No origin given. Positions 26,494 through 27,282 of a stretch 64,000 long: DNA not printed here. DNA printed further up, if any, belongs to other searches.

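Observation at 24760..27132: HdrA carries a C-terminal MvhD-like domain in which every cluster-binding cysteine is replaced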

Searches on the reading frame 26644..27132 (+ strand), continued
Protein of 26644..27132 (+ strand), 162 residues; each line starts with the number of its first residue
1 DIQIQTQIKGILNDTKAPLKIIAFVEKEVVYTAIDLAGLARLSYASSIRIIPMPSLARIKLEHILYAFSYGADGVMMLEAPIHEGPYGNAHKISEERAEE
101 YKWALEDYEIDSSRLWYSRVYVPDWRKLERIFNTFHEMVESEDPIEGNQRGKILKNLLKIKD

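Call 27: find_encoding_contigs(protein=P0209, flank=8000, max_places=2)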
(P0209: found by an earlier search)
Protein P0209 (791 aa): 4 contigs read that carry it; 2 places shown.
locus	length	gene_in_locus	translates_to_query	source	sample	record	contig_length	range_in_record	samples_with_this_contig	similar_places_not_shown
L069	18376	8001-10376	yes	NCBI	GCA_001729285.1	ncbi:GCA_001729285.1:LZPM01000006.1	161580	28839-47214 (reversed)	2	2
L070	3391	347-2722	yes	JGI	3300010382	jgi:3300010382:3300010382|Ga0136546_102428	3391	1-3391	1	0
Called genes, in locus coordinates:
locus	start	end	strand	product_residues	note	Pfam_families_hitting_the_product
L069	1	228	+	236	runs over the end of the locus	PF01207:Dus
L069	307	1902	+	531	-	PF02463:SMC_N (faint), PF03193:RsgA_GTPase (faint), PF00005:ABC_tran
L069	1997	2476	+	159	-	-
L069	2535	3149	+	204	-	PF01488:Shikimate_DH (weak), PF02826:2-Hacid_dh_C (weak), PF13241:NAD_binding_7, PF03807:F420_oxidored (faint)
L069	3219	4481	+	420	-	PF05201:GlutR_N, PF02826:2-Hacid_dh_C (weak), PF16912:Glu_dehyd_C, PF01488:Shikimate_DH, PF13241:NAD_binding_7 (faint), PF03446:NAD_binding_2 (weak), PF03807:F420_oxidored, PF00745:GlutR_dimer, +1 more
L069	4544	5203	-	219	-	PF00882:Zn_dep_PLPC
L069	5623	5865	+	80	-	-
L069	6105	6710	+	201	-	PF12838:Fer4_7, PF13183:Fer4_8, PF13187:Fer4_9, PF13237:Fer4_10 (weak), PF13484:Fer4_16 (weak), PF13534:Fer4_17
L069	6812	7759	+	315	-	PF02754:CCG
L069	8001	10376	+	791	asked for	PF07992:Pyr_redox_2 (weak), PF01266:DAO (weak), PF01946:Thi4 (weak), PF12831:FAD_oxidored, PF13450:NAD_binding_8, PF00037:Fer4 (weak), PF13187:Fer4_9, PF02662:FlpD, +9 more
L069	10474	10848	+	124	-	-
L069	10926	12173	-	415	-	PF13426:PAS_9 (faint), PF00512:HisKA, PF02518:HATPase_c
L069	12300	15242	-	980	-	PF01339:CheB_methylest, PF03705:CheR_N, PF01739:CheR, PF00989:PAS (faint), PF13426:PAS_9 (faint), PF08448:PAS_4 (faint), PF10473:CENP-F_leu_zip (faint), PF13596:PAS_10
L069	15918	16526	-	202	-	PF01243:PNPOx_N (faint), PF04289:DUF447_N, PF20766:DUF447_C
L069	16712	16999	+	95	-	-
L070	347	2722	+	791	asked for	PF07992:Pyr_redox_2 (weak), PF01266:DAO (weak), PF01946:Thi4 (weak), PF12831:FAD_oxidored, PF13450:NAD_binding_8, PF00037:Fer4 (weak), PF13187:Fer4_9, PF02662:FlpD, +9 more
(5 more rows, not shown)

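Call 28: find_encoding_contigs(protein=P0068, flank=8000, max_places=2)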
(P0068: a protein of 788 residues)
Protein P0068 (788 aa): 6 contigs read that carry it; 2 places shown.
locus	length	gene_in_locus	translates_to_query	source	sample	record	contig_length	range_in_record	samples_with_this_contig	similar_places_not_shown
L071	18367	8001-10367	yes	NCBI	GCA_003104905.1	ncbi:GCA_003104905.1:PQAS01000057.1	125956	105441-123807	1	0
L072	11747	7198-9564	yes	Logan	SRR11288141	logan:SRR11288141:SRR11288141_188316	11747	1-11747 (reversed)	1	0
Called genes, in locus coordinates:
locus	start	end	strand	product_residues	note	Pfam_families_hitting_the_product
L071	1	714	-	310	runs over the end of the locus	PF00528:BPD_transp_1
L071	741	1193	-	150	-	PF13473:Cupredoxin_1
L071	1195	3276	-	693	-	PF07752:S-layer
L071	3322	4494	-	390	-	PF13379:NMT1_2 (weak), PF09084:NMT1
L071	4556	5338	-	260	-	PF00528:BPD_transp_1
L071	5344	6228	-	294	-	PF00005:ABC_tran, PF13304:AAA_21 (faint)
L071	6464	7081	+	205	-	PF12838:Fer4_7 (weak), PF13183:Fer4_8, PF13187:Fer4_9, PF13237:Fer4_10 (weak), PF13534:Fer4_17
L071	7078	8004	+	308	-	PF02754:CCG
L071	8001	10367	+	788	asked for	PF01266:DAO (weak), PF01946:Thi4 (weak), PF12831:FAD_oxidored, PF13450:NAD_binding_8 (weak), PF13187:Fer4_9 (weak), PF00037:Fer4 (weak), PF12837:Fer4_6 (weak), PF02662:FlpD, +10 more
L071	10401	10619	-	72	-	PF01206:TusA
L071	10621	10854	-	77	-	PF01206:TusA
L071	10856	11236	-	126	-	PF02635:DsrE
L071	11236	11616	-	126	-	PF02635:DsrE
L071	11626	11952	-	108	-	PF02635:DsrE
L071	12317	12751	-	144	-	PF00582:Usp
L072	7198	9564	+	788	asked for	PF01266:DAO (weak), PF01946:Thi4 (weak), PF12831:FAD_oxidored, PF13450:NAD_binding_8 (weak), PF13187:Fer4_9 (weak), PF00037:Fer4 (weak), PF12837:Fer4_6 (weak), PF02662:FlpD, +10 more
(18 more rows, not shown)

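Call 31: list_cluster_members(proteins=[P0097, P0113, P0096, P0142, P0182, P0190, P0106, P0171, P0187, P0086])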
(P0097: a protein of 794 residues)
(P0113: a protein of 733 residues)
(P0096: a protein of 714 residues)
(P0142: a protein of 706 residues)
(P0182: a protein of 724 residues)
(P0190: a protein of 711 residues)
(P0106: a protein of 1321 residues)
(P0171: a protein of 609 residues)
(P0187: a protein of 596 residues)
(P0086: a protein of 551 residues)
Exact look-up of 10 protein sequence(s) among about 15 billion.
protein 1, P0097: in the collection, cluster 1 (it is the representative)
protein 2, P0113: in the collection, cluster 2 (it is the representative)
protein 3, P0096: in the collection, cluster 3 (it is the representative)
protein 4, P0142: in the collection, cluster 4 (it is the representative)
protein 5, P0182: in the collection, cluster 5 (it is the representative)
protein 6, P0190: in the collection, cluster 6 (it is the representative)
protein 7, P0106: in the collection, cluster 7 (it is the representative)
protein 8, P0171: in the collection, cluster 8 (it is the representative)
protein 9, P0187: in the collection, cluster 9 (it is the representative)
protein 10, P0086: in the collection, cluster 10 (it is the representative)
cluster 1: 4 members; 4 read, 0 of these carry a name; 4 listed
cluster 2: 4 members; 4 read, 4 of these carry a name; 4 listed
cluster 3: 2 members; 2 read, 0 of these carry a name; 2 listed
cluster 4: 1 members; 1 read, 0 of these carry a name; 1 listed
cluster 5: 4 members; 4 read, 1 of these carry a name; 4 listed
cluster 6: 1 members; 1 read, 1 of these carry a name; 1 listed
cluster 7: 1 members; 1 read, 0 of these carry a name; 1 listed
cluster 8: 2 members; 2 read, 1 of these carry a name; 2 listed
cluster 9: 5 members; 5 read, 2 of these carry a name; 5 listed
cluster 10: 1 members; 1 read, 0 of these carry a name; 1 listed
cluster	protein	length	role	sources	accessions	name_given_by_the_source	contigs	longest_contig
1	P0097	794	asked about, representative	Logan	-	-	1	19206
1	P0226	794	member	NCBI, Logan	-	-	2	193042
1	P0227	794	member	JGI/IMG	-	-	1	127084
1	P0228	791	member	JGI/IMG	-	-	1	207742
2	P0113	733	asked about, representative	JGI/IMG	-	heterodisulfide reductase subunit A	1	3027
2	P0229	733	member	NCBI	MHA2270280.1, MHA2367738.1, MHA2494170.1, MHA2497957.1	MAG: FAD-dependent oxidoreductase [Candidatus Hodarchaeales archaeon]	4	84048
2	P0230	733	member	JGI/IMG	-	heterodisulfide reductase subunit A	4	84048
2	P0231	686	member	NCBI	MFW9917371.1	MAG: FAD-dependent oxidoreductase, partial [Candidatus Thorarchaeota archaeon]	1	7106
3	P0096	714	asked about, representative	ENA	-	-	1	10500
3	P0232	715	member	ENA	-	-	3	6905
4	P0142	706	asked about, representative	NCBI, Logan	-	-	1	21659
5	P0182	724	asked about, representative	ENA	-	-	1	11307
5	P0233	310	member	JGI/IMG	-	heterodisulfide reductase subunit A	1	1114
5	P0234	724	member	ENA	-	-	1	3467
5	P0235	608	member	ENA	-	-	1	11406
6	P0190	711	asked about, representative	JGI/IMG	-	heterodisulfide reductase subunit A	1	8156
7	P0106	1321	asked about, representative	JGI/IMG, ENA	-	-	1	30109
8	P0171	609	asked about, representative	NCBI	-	-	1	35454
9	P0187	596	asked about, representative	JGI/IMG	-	heterodisulfide reductase subunit A2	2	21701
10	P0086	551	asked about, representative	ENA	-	-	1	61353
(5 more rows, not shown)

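Call 38: search_protein_families(library=ncbifam, proteins=[P0068, P0209, P0046, P0056, P0097, P0221, P0223], max_evalue=1e-100)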
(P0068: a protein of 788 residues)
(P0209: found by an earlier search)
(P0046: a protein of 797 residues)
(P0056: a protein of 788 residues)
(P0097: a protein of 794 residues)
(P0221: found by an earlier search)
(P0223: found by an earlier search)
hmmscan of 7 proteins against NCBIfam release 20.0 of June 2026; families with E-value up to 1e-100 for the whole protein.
P0068 (788 aa): 3 families
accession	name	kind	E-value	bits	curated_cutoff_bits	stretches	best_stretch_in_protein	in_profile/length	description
NF041891.1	hdrA_Methbact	equivalog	6.2e-261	867.9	1300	1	2-764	2-757/762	ferredoxin:CoB-CoM heterodisulfide reductase subunit HdrA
NF041778.1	hetero_SS_HdrA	equivalog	5e-244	811.7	1400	1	2-761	7-766/771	ferredoxin:CoB-CoM heterodisulfide reductase subunit HdrA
NF040770.1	hetero_SS_HdrA2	exception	9.4e-239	794.5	1100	1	2-763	1-766/777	CoB-CoM heterodisulfide reductase HdrA2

P0209 (791 aa): 3 families
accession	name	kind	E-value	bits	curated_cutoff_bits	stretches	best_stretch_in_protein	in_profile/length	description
NF041891.1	hdrA_Methbact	equivalog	0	1446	1300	1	16-773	2-759/762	ferredoxin:CoB-CoM heterodisulfide reductase subunit HdrA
NF041778.1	hetero_SS_HdrA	equivalog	3.1e-258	858.7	1400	1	17-770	8-768/771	ferredoxin:CoB-CoM heterodisulfide reductase subunit HdrA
NF040770.1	hetero_SS_HdrA2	exception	4.8e-236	785.5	1100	1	17-773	2-769/777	CoB-CoM heterodisulfide reductase HdrA2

P0046 (797 aa): 3 families
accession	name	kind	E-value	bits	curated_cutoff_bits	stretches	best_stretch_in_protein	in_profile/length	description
NF040770.1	hetero_SS_HdrA2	exception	1.4e-263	876.6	1100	1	8-782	1-776/777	CoB-CoM heterodisulfide reductase HdrA2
NF041891.1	hdrA_Methbact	equivalog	6e-230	765.4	1300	1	8-776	2-760/762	ferredoxin:CoB-CoM heterodisulfide reductase subunit HdrA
NF041778.1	hetero_SS_HdrA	equivalog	7.4e-216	718.5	1400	1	8-771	7-767/771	ferredoxin:CoB-CoM heterodisulfide reductase subunit HdrA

P0056 (788 aa): 3 families
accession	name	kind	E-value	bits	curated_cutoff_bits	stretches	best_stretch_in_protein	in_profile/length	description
NF040770.1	hetero_SS_HdrA2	exception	1.3e-229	764.3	1100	1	2-776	18-775/777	CoB-CoM heterodisulfide reductase HdrA2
NF041891.1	hdrA_Methbact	equivalog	3.1e-227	756.4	1300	1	9-770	22-759/762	ferredoxin:CoB-CoM heterodisulfide reductase subunit HdrA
NF041778.1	hetero_SS_HdrA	equivalog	8.4e-223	741.5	1400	1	1-765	23-766/771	ferredoxin:CoB-CoM heterodisulfide reductase subunit HdrA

P0097 (794 aa): 3 families
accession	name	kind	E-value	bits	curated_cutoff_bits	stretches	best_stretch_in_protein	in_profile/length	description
NF040770.1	hetero_SS_HdrA2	exception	4.2e-294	977.5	1100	1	14-789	2-777/777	CoB-CoM heterodisulfide reductase HdrA2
NF041891.1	hdrA_Methbact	equivalog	1.2e-192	642.1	1300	1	13-783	2-761/762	ferredoxin:CoB-CoM heterodisulfide reductase subunit HdrA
NF041778.1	hetero_SS_HdrA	equivalog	3.9e-189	630.1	1400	1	11-720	5-714/771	ferredoxin:CoB-CoM heterodisulfide reductase subunit HdrA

P0221 (779 aa): 3 families
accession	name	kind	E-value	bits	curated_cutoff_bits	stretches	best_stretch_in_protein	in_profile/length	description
NF041891.1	hdrA_Methbact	equivalog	1.6e-268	893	1300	1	6-764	3-759/762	ferredoxin:CoB-CoM heterodisulfide reductase subunit HdrA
NF041778.1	hetero_SS_HdrA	equivalog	8.7e-227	754.6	1400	1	6-761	8-768/771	ferredoxin:CoB-CoM heterodisulfide reductase subunit HdrA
NF040770.1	hetero_SS_HdrA2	exception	1.2e-201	671.8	1100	1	6-766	2-771/777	CoB-CoM heterodisulfide reductase HdrA2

P0223 (791 aa): 3 families
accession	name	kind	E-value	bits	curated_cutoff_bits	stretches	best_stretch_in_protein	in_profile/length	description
NF040770.1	hetero_SS_HdrA2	exception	1.1e-259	863.7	1100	1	7-753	1-749/777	CoB-CoM heterodisulfide reductase HdrA2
NF041891.1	hdrA_Methbact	equivalog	4.7e-197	656.7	1300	1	7-761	2-747/762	ferredoxin:CoB-CoM heterodisulfide reductase subunit HdrA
NF041778.1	hetero_SS_HdrA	equivalog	1.1e-193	645.2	1400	1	1-711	1-715/771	ferredoxin:CoB-CoM heterodisulfide reductase subunit HdrA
